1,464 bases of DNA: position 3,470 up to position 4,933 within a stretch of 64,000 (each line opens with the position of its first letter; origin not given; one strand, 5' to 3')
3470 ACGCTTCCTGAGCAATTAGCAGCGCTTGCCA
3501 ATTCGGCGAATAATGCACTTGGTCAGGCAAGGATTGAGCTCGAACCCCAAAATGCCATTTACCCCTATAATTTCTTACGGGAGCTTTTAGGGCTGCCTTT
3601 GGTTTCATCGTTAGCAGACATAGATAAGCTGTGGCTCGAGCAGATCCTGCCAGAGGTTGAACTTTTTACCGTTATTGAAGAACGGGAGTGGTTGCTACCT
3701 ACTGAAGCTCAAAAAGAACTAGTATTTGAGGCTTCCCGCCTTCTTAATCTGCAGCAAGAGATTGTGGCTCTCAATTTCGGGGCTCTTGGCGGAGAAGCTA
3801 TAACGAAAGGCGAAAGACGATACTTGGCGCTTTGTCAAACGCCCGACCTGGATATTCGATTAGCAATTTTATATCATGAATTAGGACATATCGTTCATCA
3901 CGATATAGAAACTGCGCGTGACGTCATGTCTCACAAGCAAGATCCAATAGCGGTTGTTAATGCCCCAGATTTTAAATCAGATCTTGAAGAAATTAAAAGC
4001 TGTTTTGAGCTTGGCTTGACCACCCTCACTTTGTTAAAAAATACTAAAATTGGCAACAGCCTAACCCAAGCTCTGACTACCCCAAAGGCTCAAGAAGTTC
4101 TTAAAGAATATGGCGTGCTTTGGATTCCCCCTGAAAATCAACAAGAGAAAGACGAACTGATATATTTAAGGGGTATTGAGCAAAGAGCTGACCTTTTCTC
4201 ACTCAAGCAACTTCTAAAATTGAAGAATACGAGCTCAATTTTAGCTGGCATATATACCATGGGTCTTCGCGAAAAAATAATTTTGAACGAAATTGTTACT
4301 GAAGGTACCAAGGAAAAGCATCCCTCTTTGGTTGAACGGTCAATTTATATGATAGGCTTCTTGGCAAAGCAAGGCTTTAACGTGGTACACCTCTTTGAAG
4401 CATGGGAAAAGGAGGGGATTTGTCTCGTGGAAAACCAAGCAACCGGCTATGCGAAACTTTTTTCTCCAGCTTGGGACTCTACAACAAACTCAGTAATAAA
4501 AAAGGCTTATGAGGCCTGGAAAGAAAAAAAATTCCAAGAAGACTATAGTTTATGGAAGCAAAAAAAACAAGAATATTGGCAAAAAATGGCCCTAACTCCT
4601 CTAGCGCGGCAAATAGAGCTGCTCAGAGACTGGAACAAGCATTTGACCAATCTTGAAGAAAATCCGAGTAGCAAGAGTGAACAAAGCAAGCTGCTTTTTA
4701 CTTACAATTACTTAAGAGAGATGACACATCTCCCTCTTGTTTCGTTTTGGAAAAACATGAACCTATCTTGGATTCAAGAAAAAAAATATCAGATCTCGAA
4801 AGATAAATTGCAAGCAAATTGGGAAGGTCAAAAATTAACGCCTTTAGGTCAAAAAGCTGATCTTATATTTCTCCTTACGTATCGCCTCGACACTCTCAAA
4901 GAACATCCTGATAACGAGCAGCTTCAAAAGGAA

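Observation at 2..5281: Tandem triplet of leader-bearing HExxH metallopeptidase-like genes carrying a recurring YN[YF]LRE...W repeat module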

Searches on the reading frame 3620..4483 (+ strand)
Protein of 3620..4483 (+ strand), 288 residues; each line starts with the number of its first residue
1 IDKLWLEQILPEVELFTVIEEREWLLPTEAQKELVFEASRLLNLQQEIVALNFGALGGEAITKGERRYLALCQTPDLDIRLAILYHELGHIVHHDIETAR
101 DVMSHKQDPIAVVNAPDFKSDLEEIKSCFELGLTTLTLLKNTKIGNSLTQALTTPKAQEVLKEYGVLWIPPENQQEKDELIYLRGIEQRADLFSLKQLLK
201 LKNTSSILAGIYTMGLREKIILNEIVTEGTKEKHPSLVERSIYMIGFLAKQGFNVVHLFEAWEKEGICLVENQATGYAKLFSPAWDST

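Call 46: search_solved_structures(query=A5, max_evalue=10, show_alignments=3)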
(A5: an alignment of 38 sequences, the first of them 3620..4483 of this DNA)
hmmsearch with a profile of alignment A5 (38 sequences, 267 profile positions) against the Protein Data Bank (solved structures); distinct sequences matched with E-value up to 10: 3.
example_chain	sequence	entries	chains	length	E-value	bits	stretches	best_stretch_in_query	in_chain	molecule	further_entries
1zxj_A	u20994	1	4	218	0.012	18.1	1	79-134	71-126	Hypothetical protein MG377 homolog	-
2qr4_A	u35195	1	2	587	0.1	15.1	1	48-95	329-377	Peptidase M3B, oligoendopeptidase F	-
7aor_r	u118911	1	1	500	0.94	11.9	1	221-239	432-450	mS29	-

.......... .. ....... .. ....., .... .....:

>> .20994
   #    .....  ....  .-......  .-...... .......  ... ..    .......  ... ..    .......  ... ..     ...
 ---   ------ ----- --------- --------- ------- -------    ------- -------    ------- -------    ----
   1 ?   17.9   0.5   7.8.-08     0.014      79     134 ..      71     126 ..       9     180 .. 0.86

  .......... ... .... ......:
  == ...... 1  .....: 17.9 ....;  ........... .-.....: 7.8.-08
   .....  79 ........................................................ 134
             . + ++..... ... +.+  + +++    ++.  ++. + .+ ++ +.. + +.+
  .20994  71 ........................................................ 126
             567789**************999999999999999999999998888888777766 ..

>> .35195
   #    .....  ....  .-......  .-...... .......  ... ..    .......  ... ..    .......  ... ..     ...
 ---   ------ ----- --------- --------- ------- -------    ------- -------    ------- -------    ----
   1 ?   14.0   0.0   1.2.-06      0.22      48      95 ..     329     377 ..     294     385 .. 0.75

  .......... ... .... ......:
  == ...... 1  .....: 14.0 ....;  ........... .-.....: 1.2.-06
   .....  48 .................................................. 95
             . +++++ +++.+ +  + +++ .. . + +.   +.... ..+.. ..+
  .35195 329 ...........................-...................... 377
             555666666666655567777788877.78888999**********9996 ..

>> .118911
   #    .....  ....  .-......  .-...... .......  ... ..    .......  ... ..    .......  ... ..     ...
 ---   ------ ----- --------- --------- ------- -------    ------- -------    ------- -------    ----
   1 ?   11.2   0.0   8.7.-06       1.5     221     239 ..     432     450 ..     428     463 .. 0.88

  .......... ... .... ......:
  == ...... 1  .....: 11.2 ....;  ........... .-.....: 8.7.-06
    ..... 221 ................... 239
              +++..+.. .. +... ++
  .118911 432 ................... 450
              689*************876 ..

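Call 47: search_protein_families(library=pfam, alignment_id=A5, max_evalue=0.01)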
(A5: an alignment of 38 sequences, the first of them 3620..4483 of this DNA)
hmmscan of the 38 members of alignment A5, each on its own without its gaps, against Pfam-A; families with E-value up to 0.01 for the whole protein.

A. member 1, window:3620-4483:+ (288 aa): 0 families

B. families by the number of members that match (of 38 scanned): 3 families
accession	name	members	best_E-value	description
PF01435.24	Peptidase_M48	13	1.9e-06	Peptidase family M48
PF06114.19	Peptidase_M78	10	0.0001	IrrE N-terminal-like domain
PF14626.12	RNase_Zc3h12a_2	1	0.0041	Zc3h12a-like Ribonuclease NYN domain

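Call 53: predict_structure(alignment_id=A5)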
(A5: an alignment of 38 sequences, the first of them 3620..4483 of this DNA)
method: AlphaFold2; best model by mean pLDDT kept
length: 288 residues; sequences in the alignment: 38
mean_pLDDT: 91.6   pTM: 0.90
mean pLDDT of the five models: 91.6, 91.1, 90.8, 90.6, 90.2
residues with pLDDT >= 90: 246; 70-90: 13; 50-70: 24; < 50: 5
segments of 3 or more residues with pLDDT < 50: 285-288
pLDDT, mean of each block of 10 residues (from residue 1): 89 94 96 96 96 96 95 93 98 97 98 98 99 98 95 97 97 98 98 98 95 78 84 95 98 97 76 53 47
secondary structure, 60 per line:
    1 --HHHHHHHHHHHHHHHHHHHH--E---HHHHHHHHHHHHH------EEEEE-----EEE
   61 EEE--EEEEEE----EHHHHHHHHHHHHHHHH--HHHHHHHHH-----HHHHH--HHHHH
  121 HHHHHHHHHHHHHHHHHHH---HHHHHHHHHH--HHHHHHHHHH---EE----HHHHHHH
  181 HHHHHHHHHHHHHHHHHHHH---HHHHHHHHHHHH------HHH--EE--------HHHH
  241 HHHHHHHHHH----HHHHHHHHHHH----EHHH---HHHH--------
elements in order: H3-22 H29-41 E48-52 E58-63 E66-71 H77-92 H95-103 H109-113 H116-139 H143-152 H155-164 H174-200 H204-215 H237-250 H255-265 H277-280

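Call 56: fold_search(model_id=the predicted structure, library=pdb)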
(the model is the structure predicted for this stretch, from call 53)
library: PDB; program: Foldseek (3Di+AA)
matches with E <= 10: 117; with E <= 0.001: 0
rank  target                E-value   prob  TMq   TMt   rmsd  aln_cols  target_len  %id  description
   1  7z5g_B                5.5e-01  0.10  0.22  0.20  17.4       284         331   15  human apo MATCAP (released 2022-05-11)
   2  7pub_F6               6.4e-01  0.03  0.12  0.09  22.8       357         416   11  Late assembly intermediate of the Trypanosoma brucei mitoribosomal small subunit (released 2022-05-04)
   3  8hdu_A                7.5e-01  0.08  0.12  0.20  15.8       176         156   10  De novo design cavitated protein without predefined topology (released 2023-01-18)
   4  7z6s_C                7.9e-01  0.11  0.24  0.22  16.2       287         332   12  MATCAP bound to a human 14 protofilament microtubule (released 2022-05-11)
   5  8hdu_D                1.1e+00  0.07  0.13  0.20  16.0       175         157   10  De novo design cavitated protein without predefined topology (released 2023-01-18)
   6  4jiu                  1.6e+00  0.25  0.15  0.36   4.4        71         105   20  Crystal structure of the metallopeptidase zymogen of Pyrococcus abyssi abylysin (released 2013-06-12)
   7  3dyt                  1.6e+00  0.03  0.13  0.11  28.4       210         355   14  Crystal structure of Snx9PX-BAR (230-595), C2221 (released 2008-09-16)
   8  7z5g_A                1.7e+00  0.06  0.22  0.19  16.2       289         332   15  human apo MATCAP (released 2022-05-11)
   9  8hdu_E                2.0e+00  0.05  0.12  0.20  16.0       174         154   10  De novo design cavitated protein without predefined topology (released 2023-01-18)
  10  7z5g_D                2.1e+00  0.04  0.19  0.17  17.9       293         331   14  human apo MATCAP (released 2022-05-11)
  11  7uyg                  2.1e+00  0.02  0.12  0.12  19.5       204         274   15  Structure of the first OTU domain from Legionella pneumophila effector protein LotA (released 2022-12-21)
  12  7z5g_C                2.2e+00  0.05  0.21  0.19  17.6       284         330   15  human apo MATCAP (released 2022-05-11)
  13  4jix_A                2.6e+00  0.28  0.18  0.40   4.7        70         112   23  Crystal structure of the metallopeptidase zymogen of Methanocaldococcus jannaschii jannalysin (released 2013-06-12)
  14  6lmw_A                2.9e+00  0.02  0.10  0.13  21.5       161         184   16  Cryo-EM structure of the CALHM chimeric construct (8-mer) (released 2020-07-29)
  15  9l9o_A                2.9e+00  0.01  0.10  0.09  26.3       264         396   11  Cryo-EM structure of apo GPR50 with BRIL fusion, anti-BRIL Fab, and anti-Fab Nb complex (released 2026-02-18)
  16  4jix_B                3.2e+00  0.25  0.18  0.44   4.3        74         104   19  Crystal structure of the metallopeptidase zymogen of Methanocaldococcus jannaschii jannalysin (released 2013-06-12)
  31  8exs_A                4.9e+00  0.10  0.33  0.18  16.9       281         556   10  Cryo-EM structure of S. aureus BlaR1 F284A mutant (released 2023-01-11)
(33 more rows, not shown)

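Call 81: fold_search(model_id=the predicted structure, library=viral)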
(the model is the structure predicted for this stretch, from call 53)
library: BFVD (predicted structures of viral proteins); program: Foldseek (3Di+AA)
matches with E <= 10: 229; with E <= 0.001: 0
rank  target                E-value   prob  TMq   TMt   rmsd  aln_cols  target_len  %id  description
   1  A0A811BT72            6.7e-03  0.99  0.35  0.31  22.4       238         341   12  Uncharacterized protein [Pandoravirus japonicus]
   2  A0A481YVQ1            1.2e-02  0.98  0.39  0.32  19.3       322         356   10  Peptidase family M48 [Marseillevirus LCMAC201]
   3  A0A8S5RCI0            1.7e-02  0.66  0.24  0.28  15.2       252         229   16  Uncharacterized protein [virus sp. ctmTa7]
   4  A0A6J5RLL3            1.8e-02  0.51  0.21  0.11  17.4       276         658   13  VWFA domain containing protein [uncultured Caudovirales phage]
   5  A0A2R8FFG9            2.3e-02  0.98  0.31  0.54  13.1       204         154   16  Transmembrane domain-containing protein [Cedratvirus Zaza IHUMI]
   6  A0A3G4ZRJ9            3.4e-02  0.85  0.36  0.35  15.6       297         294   14  Uncharacterized protein [Terrestrivirus sp.]
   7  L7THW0                3.7e-02  0.41  0.25  0.12  19.8       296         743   10  von Willebrand factor type A [Haloarcula vallismortis tailed virus 1]
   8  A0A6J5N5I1            3.7e-02  0.20  0.18  0.09  20.0       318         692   11  VWFA domain containing protein [uncultured Caudovirales phage]
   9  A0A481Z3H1            4.6e-02  0.90  0.36  0.26  16.0       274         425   13  Peptidase M48 domain-containing protein [Pithovirus LCPAC101]
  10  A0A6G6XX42            5.4e-02  0.28  0.22  0.11  21.0       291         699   11  (no name in the UniProt tables at hand)
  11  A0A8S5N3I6            2.1e-01  0.13  0.19  0.09  17.0       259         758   11  Uncharacterized protein (Fragment) [Myoviridae sp. ct96L1]
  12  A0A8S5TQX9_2          2.2e-01  0.21  0.26  0.09  13.7       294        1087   14  Uncharacterized protein [Myoviridae sp. ctY1522]
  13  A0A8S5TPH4            2.2e-01  0.11  0.17  0.11  19.8       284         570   10  VWFA domain-containing protein [Podoviridae sp. ct2iq11]
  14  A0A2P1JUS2            2.9e-01  0.30  0.24  0.34  10.3       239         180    9  Uncharacterized protein [Bacillus phage Anath]
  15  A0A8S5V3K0            3.3e-01  0.89  0.17  0.34   3.1        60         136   25  IrrE protein [Myoviridae sp. ctk6V34]
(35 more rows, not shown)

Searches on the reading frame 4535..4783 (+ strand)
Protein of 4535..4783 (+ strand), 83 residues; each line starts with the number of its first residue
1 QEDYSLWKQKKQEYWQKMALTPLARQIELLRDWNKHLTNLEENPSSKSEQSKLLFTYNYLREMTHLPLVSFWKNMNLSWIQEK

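Call 70: find_homologous_proteins(query=A7, max_evalue=0.001)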
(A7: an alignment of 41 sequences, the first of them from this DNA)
Query A7 (41 sequences): 368 candidates shared short words with the query, none scored E <= 0.001.

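Call 71: search_solved_structures(query=A7, max_evalue=10, show_alignments=2)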
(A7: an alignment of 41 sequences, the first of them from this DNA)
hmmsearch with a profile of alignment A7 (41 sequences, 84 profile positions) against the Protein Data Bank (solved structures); distinct sequences matched with E-value up to 10: 7.
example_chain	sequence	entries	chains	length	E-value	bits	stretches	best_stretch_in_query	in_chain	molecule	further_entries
3viq_B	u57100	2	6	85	0.027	18.4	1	15-65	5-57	Mating-type switching protein swi5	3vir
2g0u_A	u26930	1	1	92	0.051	17.5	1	27-82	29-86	type III secretion system needle protein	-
2lch_A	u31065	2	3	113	0.24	15.3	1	17-51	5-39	Protein OR38 | computationally designed four-helix bundle protein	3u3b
6ofg_P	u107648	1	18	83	0.33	14.9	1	23-82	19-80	Protein PrgI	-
2kv7_A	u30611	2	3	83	0.39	14.7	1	23-82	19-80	Protein prgI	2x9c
2jow_A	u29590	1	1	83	0.44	14.5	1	23-82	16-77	Protein prgI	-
1z6t_A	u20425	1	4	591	2.5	12.1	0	25-61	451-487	Apoptotic protease activating factor 1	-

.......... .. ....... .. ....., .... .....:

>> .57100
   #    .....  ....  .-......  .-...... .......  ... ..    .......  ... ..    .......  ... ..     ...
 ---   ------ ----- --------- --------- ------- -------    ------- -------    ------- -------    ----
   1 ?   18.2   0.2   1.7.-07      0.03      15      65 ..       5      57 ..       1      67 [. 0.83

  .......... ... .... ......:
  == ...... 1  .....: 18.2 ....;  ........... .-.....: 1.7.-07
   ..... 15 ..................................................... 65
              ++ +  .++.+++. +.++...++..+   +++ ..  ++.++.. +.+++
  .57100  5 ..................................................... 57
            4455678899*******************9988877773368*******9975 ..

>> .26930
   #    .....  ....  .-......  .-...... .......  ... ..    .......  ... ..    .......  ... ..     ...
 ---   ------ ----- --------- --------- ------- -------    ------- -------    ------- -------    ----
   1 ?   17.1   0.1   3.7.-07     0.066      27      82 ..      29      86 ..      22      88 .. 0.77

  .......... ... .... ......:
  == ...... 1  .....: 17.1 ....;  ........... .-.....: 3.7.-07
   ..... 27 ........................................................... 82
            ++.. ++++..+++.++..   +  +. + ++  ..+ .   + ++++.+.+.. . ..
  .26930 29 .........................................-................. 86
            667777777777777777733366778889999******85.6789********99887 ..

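Call 79: search_protein_families(library=pfam, alignment_id=A7, max_evalue=10)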
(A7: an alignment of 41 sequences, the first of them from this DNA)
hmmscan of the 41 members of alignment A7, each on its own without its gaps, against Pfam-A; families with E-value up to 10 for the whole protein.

A. member 1, seq(83 aa): 0 families

B. families by the number of members that match (of 41 scanned): 21 families
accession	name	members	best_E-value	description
PF04867.17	DUF643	1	0.002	Protein of unknown function (DUF643)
PF15923.10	DUF4745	1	0.0024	Domain of unknown function (DUF4745)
PF14125.13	DUF4292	1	0.009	Domain of unknown function (DUF4292)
PF12476.13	DUF3696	1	0.029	Protein of unknown function (DUF3696)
PF09852.15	DUF2079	1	0.038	Predicted membrane protein (DUF2079)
PF07751.16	Abi_2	1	0.065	Abi-like protein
PF14052.12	Caps_assemb_Wzi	1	0.066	Capsule assembly protein Wzi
PF23309.1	DUF7083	1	0.072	Domain of unknown function (DUF7083)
PF08497.15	Radical_SAM_N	1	0.083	Radical SAM N-terminal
PF18365.6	PI_PP_C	1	0.087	Phosphoinositide phosphatase C-terminal domain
PF24713.1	TOR1L1_C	1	0.093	TORTIFOLIA1 C-terminal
PF04358.19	DsrC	1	0.098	DsrC like protein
PF06769.20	YoeB_toxin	1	0.1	YoeB-like toxin of bacterial type II toxin-antitoxin system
PF23955.1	DUF7284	1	0.13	Family of unknown function (DUF7284)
PF04911.17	ATP-synt_J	1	0.15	ATP synthase j chain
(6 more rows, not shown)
